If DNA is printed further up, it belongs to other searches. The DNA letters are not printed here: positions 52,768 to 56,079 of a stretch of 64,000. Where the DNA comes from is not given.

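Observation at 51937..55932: Two complete PilB/GspE secretion-ATPase cores fused in one 1004-aa polypeptide, paired with an unknown polytopic membrane protein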

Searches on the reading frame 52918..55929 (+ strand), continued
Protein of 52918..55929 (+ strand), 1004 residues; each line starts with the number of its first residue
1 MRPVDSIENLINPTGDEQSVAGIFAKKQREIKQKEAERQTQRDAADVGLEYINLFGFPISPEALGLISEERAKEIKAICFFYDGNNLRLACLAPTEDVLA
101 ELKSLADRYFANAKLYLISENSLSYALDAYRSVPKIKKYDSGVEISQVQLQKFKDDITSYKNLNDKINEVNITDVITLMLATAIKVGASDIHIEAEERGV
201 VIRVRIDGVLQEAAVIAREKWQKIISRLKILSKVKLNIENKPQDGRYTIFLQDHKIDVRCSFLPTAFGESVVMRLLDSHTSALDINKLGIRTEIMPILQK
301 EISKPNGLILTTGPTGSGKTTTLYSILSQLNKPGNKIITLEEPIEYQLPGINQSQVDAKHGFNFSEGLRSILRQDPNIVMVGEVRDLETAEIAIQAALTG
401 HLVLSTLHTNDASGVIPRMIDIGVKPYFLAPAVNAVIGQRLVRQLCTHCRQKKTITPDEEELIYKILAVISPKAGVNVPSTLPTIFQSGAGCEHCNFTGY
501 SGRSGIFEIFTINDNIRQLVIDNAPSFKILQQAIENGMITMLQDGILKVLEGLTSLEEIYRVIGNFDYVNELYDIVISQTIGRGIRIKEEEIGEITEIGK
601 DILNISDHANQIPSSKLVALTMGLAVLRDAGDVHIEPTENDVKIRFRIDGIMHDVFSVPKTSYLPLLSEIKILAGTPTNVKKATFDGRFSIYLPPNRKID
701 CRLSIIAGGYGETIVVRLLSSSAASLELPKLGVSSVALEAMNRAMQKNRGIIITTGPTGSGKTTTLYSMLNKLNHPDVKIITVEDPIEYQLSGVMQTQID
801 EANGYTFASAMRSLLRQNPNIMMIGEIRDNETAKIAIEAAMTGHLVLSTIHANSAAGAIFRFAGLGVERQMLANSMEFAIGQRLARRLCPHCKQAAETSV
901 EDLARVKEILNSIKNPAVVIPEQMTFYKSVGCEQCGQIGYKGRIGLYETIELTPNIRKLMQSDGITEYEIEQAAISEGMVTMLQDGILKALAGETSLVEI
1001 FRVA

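Call 84: fold_search(model_id=the predicted structure, library=pdb)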
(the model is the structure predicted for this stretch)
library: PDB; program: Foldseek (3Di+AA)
matches with E <= 10: 1615; with E <= 0.001: 99
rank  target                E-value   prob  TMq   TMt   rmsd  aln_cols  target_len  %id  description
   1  5tsh_E                1.7e-40  1.00  0.35  0.85   4.0       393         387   45  PilB from Geobacter metallireducens bound to AMP-PNP (released 2017-05-17)
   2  5zfr_C                2.4e-39  1.00  0.32  0.73   5.9       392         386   45  Crystal structure of PilB, an extension ATPase motor of Type IV pilus, from Geobacter sulfurreducens (released 2018-09-19)
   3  5tsh_C                3.3e-39  1.00  0.35  0.89   3.3       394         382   45  PilB from Geobacter metallireducens bound to AMP-PNP (released 2017-05-17)
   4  5tsh_D                3.5e-39  1.00  0.31  0.73   6.0       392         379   46  PilB from Geobacter metallireducens bound to AMP-PNP (released 2017-05-17)
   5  6olj_A                3.9e-39  1.00  0.35  0.86   3.6       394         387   45  CryoEM structure of PilB from Geobacter metallireducens: C2ccocco conformation (released 2019-11-20)
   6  5tsh_F                4.1e-39  1.00  0.34  0.85   4.0       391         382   45  PilB from Geobacter metallireducens bound to AMP-PNP (released 2017-05-17)
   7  5zfr_B                4.5e-39  1.00  0.33  0.80   4.6       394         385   45  Crystal structure of PilB, an extension ATPase motor of Type IV pilus, from Geobacter sulfurreducens (released 2018-09-19)
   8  5zfr_A                2.6e-38  1.00  0.36  0.90   3.1       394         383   44  Crystal structure of PilB, an extension ATPase motor of Type IV pilus, from Geobacter sulfurreducens (released 2018-09-19)
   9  5tsg_B                2.7e-38  1.00  0.35  0.88   3.4       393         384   45  PilB from Geobacter metallireducens bound to ADP (released 2017-05-17)
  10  5tsh_B                3.0e-38  1.00  0.31  0.73   6.0       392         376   45  PilB from Geobacter metallireducens bound to AMP-PNP (released 2017-05-17)
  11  4pht_C                3.0e-38  1.00  0.25  0.55  20.9       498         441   36  ATPase GspE in complex with the cytoplasmic domain of GspL from the Vibrio vulnificus type II Secretion system (released 2014-11-26)
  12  4pht_B                3.7e-38  1.00  0.25  0.55  21.0       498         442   36  ATPase GspE in complex with the cytoplasmic domain of GspL from the Vibrio vulnificus type II Secretion system (released 2014-11-26)
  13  4pht_A                3.9e-38  1.00  0.25  0.55  20.9       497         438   36  ATPase GspE in complex with the cytoplasmic domain of GspL from the Vibrio vulnificus type II Secretion system (released 2014-11-26)
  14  5tsh_A                5.1e-38  1.00  0.35  0.89   3.4       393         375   45  PilB from Geobacter metallireducens bound to AMP-PNP (released 2017-05-17)
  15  5oiu_B                9.0e-38  1.00  0.35  0.88   3.4       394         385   38  Crystal structure of PilF type IV pilus assembly ATPase from Thermus thermophilus (released 2018-08-08)
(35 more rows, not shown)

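Call 85: find_encoding_contigs(protein=window:52918-55929:+, flank=1000, max_places=2)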
Protein window:52918-55929:+ (1004 aa): 2 contigs read that carry it; 2 places shown.
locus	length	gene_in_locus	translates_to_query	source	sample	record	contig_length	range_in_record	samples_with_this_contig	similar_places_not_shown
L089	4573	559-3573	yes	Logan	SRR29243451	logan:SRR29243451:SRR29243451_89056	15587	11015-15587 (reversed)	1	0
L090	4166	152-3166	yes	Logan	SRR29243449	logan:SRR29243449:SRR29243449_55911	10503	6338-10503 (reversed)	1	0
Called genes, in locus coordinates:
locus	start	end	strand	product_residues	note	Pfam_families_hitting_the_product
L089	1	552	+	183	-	?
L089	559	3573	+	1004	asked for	PF25199:nSTAND_NTPase5 (faint), PF05157:MshEN (weak), PF00437:T2SSE, PF16796:Microtub_bd (faint), PF00004:AAA (faint), PF00005:ABC_tran (faint), PF02492:cobW (faint), PF00437:T2SSE, +8 more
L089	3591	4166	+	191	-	PF01997:Translin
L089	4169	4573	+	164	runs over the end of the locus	PF00149:Metallophos, PF12850:Metallophos_2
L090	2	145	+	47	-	?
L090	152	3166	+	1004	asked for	PF25199:nSTAND_NTPase5 (faint), PF05157:MshEN (weak), PF00437:T2SSE, PF16796:Microtub_bd (faint), PF00004:AAA (faint), PF00005:ABC_tran (faint), PF02492:cobW (faint), PF00437:T2SSE, +8 more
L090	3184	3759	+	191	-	PF01997:Translin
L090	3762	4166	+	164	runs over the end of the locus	PF00149:Metallophos, PF12850:Metallophos_2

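Call 86: find_encoding_contigs(protein=P0129, flank=8000, max_places=1)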
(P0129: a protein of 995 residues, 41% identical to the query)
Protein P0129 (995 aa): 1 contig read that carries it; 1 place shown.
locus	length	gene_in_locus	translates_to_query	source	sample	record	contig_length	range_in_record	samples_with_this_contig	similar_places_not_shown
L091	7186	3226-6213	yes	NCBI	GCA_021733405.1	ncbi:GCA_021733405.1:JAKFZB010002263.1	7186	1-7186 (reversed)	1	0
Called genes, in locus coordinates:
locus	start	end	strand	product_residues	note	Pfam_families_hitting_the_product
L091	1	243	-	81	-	?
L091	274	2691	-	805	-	PF02739:5_3_exonuc_N, PF01367:5_3_exonuc, PF00476:DNA_pol_A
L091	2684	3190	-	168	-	PF02367:TsaE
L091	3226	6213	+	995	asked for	PF00437:T2SSE, PF20720:nSTAND3 (faint), PF02399:Herpes_ori_bp (faint), PF25199:nSTAND_NTPase5 (faint), PF02492:cobW (faint), PF13173:AAA_14 (faint), PF13401:AAA_22 (faint), PF00437:T2SSE, +1 more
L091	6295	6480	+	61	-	-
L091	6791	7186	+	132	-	?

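Call 87: find_encoding_contigs(protein=P0128, flank=8000, max_places=1)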
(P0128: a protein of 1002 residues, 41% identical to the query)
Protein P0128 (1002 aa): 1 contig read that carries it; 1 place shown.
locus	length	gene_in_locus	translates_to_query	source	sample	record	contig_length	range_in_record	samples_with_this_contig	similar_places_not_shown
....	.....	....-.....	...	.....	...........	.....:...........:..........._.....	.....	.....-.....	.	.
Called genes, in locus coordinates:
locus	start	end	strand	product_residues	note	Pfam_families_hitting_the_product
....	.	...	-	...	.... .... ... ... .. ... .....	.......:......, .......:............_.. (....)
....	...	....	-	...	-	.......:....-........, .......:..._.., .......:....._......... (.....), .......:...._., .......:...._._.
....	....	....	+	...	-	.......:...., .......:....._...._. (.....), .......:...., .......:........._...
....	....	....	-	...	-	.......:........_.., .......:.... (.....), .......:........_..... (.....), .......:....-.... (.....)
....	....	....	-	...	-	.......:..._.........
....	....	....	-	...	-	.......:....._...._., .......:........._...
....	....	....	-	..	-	-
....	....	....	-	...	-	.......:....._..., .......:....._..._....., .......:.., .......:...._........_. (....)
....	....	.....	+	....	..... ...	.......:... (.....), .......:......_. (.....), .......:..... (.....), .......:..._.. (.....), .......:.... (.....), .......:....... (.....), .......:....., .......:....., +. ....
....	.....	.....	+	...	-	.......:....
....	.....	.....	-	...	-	-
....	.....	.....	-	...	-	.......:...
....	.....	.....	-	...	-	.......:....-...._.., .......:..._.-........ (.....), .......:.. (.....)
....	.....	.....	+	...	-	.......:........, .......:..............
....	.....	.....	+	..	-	-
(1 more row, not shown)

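Call 88: search_protein_families(library=ncbifam, proteins=[L084:4200-5348:+, L085:6710-7876:+, L086:5942-7096:+], max_evalue=0.001)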
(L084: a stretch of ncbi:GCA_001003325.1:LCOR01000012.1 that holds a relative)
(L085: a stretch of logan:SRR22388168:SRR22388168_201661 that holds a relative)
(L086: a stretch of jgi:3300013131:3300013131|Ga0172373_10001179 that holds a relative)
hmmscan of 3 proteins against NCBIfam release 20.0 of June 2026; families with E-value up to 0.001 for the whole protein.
L084:4200-5348:+ (383 aa): 1 family
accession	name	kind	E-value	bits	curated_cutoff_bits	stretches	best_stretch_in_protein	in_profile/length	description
NF053633.1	OlncasPapPhNrnA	equivalog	8.9e-10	38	350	1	138-278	81-218/317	bifunctional oligoribonuclease/PAP phosphatase NrnA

L085:6710-7876:+ (389 aa): 9 families
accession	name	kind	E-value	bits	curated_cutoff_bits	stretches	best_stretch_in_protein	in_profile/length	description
NF053633.1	OlncasPapPhNrnA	equivalog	2.2e-11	43.2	350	1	159-296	107-241/317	bifunctional oligoribonuclease/PAP phosphatase NrnA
NF011449.0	PRK14869.2-5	equivalog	1.7e-08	34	411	1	162-237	233-309/451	putative manganese-dependent inorganic diphosphatase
NF003877.0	PRK05427.1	equivalog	3.9e-08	33.1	283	1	162-237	94-170/308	manganese-dependent inorganic pyrophosphatase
NF011442.0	PRK14869.1-4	equivalog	9e-07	27.7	400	1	162-318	331-491/543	putative manganese-dependent inorganic diphosphatase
NF011445.0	PRK14869.2-1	equivalog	1.5e-06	26.9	483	1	162-234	333-406/548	putative manganese-dependent inorganic diphosphatase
NF011443.0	PRK14869.1-5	equivalog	3.2e-06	25.9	335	0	162-236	332-407/546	putative manganese-dependent inorganic diphosphatase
NF011440.0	PRK14869.1-2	equivalog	1.9e-05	23.5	746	0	159-234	322-399/541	putative manganese-dependent inorganic diphosphatase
NF011441.0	PRK14869.1-3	equivalog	8.3e-05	21.4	753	0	181-237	352-407/548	putative manganese-dependent inorganic diphosphatase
NF011447.0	PRK14869.2-3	equivalog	0.00044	18.9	522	0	180-237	349-405/540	putative manganese-dependent inorganic diphosphatase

L086:5942-7096:+ (385 aa): 0 families
